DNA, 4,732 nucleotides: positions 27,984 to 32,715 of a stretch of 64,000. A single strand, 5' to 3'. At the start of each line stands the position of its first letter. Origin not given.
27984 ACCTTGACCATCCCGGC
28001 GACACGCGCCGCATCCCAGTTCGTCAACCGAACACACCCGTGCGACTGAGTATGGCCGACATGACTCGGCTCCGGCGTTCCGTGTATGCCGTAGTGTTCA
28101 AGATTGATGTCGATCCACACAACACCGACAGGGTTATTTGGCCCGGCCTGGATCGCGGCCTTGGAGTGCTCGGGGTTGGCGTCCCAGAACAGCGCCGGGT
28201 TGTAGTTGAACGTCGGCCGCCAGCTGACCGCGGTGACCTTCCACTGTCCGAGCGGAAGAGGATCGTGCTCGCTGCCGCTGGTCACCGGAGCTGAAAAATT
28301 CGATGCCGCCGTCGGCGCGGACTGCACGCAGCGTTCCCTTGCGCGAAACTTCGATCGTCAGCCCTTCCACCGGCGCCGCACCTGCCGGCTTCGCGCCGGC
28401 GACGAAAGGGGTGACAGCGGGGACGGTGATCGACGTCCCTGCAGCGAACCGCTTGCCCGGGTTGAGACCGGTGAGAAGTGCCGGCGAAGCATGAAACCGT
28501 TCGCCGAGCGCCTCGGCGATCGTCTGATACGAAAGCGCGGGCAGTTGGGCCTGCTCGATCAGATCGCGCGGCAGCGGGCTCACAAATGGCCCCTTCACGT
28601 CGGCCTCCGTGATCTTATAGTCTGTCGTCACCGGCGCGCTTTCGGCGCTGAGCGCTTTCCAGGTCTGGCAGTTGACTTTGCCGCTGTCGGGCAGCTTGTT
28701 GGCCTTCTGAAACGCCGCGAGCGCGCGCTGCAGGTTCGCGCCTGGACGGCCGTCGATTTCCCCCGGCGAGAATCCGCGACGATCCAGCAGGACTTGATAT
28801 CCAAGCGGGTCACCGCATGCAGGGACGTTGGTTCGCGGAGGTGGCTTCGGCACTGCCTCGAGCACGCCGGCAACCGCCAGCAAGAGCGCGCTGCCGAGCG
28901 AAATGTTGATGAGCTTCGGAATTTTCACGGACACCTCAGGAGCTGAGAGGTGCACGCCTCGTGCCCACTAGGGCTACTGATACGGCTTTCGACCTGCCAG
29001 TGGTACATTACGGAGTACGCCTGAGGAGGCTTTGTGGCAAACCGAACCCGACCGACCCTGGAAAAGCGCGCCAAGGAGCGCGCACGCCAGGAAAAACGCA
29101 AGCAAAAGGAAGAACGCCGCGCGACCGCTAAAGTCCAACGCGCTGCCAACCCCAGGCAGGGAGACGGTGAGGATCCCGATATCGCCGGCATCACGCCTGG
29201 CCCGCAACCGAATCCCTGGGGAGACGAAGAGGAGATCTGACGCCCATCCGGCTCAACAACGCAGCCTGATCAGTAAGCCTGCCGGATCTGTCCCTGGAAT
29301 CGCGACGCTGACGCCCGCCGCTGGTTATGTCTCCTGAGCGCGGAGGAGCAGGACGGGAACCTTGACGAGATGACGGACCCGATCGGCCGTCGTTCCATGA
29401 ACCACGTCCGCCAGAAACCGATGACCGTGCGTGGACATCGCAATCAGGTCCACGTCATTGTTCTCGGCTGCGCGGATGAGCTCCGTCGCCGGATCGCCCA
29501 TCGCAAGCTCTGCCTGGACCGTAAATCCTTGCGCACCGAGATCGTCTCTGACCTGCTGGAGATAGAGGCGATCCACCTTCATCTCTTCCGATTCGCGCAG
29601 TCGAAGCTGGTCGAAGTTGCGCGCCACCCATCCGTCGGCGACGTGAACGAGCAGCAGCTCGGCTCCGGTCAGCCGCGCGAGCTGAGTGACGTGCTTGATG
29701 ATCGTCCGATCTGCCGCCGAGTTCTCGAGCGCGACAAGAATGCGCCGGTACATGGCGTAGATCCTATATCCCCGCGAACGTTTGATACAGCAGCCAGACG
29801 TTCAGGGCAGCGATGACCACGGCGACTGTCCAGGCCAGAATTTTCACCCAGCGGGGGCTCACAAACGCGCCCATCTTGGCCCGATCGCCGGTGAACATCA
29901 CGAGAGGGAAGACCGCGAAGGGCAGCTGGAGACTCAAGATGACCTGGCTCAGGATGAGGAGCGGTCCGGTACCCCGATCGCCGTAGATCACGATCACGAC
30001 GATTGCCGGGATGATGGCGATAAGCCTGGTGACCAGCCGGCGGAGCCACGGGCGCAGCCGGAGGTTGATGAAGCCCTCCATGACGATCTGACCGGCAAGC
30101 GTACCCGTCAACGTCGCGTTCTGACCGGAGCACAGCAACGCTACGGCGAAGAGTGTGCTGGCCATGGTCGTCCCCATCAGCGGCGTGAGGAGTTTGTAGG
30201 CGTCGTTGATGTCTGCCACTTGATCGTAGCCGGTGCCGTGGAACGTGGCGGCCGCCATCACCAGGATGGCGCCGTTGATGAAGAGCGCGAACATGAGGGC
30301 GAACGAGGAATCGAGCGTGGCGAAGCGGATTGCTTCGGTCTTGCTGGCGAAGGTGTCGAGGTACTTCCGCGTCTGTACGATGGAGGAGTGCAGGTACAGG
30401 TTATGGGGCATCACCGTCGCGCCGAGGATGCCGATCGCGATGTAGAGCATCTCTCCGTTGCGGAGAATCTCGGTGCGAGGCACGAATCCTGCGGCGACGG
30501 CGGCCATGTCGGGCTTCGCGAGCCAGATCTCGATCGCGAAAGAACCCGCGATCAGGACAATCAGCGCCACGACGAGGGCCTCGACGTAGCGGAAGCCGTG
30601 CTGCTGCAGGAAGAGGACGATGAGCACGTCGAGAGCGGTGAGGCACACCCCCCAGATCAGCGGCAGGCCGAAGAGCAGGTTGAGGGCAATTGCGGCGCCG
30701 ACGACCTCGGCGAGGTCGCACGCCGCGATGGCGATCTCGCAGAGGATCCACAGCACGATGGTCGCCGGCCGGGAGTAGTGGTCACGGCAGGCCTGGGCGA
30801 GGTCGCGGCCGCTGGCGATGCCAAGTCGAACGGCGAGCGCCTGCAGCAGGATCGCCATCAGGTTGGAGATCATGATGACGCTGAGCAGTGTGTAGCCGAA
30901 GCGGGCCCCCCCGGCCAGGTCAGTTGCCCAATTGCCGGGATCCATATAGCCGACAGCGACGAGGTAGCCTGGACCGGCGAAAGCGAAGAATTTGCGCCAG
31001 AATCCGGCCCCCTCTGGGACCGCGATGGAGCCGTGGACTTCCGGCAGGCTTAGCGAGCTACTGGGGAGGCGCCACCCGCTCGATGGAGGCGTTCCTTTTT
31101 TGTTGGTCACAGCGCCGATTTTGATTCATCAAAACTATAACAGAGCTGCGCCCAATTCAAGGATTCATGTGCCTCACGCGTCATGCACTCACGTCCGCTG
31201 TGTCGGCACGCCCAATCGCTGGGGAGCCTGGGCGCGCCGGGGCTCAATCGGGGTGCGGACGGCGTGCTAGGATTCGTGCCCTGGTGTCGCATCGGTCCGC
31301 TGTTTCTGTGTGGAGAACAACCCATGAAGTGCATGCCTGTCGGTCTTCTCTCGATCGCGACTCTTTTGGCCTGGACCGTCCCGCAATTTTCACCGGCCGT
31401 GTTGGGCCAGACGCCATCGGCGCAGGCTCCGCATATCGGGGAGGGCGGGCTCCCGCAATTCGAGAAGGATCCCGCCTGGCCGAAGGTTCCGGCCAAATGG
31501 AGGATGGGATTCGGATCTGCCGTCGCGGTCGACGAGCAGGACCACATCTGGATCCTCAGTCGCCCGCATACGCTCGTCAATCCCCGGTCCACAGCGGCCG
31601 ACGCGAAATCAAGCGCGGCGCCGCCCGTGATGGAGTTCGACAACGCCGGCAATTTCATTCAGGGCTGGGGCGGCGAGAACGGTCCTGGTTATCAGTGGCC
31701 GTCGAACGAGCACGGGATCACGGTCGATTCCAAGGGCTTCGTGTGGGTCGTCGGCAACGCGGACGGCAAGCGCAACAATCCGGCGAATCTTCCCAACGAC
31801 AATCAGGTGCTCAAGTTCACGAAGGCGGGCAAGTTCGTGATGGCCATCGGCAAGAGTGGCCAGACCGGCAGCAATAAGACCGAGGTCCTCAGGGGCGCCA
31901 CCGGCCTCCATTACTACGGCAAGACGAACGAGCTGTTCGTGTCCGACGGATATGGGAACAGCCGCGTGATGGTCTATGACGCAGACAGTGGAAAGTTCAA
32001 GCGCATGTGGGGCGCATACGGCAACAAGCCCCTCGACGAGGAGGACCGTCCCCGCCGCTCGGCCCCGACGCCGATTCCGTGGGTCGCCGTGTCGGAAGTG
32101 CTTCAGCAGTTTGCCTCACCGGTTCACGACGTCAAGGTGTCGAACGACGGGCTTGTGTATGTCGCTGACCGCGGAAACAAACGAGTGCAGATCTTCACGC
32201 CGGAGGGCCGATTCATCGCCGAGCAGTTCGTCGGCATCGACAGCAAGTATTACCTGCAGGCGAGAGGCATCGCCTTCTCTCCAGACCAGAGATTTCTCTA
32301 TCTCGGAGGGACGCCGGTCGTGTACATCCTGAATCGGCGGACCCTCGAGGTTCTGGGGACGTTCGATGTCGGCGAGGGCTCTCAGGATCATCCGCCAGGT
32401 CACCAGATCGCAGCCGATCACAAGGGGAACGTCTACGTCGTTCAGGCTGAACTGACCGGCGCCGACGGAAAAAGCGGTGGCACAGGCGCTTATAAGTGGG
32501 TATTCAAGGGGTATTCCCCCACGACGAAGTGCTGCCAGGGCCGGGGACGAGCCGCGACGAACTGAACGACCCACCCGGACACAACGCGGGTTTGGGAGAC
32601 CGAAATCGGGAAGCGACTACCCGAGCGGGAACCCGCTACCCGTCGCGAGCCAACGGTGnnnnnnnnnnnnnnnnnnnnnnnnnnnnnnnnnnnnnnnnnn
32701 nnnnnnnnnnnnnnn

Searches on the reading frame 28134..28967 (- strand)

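Call 68: search_protein_families(library=pfam, proteins=[window:28134-28967:-], max_evalue=0.001)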
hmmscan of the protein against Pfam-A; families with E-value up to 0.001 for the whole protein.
window:28134-28967:- (277 aa): 1 family
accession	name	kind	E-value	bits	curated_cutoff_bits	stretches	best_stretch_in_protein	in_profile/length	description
PF01471.23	PG_binding_1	-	7.4e-11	42.5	23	1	58-106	9-57/57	Putative peptidoglycan binding domain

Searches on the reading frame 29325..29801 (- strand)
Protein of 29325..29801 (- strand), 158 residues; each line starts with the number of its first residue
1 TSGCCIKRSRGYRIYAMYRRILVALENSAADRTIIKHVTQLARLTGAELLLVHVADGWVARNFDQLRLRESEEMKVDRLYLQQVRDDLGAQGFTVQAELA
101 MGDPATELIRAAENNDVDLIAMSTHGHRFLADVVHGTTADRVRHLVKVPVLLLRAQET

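Call 74: search_protein_families(library=pfam, proteins=[window:29325-29801:-], max_evalue=0.001)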
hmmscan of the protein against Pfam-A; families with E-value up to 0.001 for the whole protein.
window:29325-29801:- (158 aa): 1 family
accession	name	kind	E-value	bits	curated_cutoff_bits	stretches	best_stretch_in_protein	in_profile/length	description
PF00582.32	Usp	-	8.6e-26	91.6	24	1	17-154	1-141/141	Universal stress protein family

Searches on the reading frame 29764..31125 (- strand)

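Call 68: search_protein_families(library=pfam, proteins=[window:29764-31125:-], max_evalue=0.001)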
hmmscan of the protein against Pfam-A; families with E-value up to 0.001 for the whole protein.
window:29764-31125:- (453 aa): 1 family
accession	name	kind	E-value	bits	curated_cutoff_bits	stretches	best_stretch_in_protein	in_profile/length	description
PF01566.24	Nramp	-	1.2e-133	446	29.8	1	66-422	1-354/357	Natural resistance-associated macrophage protein-like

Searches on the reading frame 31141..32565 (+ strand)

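Call 68: search_protein_families(library=pfam, proteins=[window:31141-32565:+], max_evalue=0.001)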
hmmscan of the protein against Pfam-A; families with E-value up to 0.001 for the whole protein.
window:31141-32565:+ (474 aa): 3 families
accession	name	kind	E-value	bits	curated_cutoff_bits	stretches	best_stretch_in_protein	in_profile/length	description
PF01436.27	NHL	-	1.2e-11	44.5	20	1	329-352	5-28/28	NHL repeat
PF06739.17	SBBP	-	9e-07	29.2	20.5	0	191-209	16-34/38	Beta-propeller repeat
PF17170.10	DUF5128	-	9.2e-05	22.2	22.9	0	328-360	46-77/321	6-bladed beta-propeller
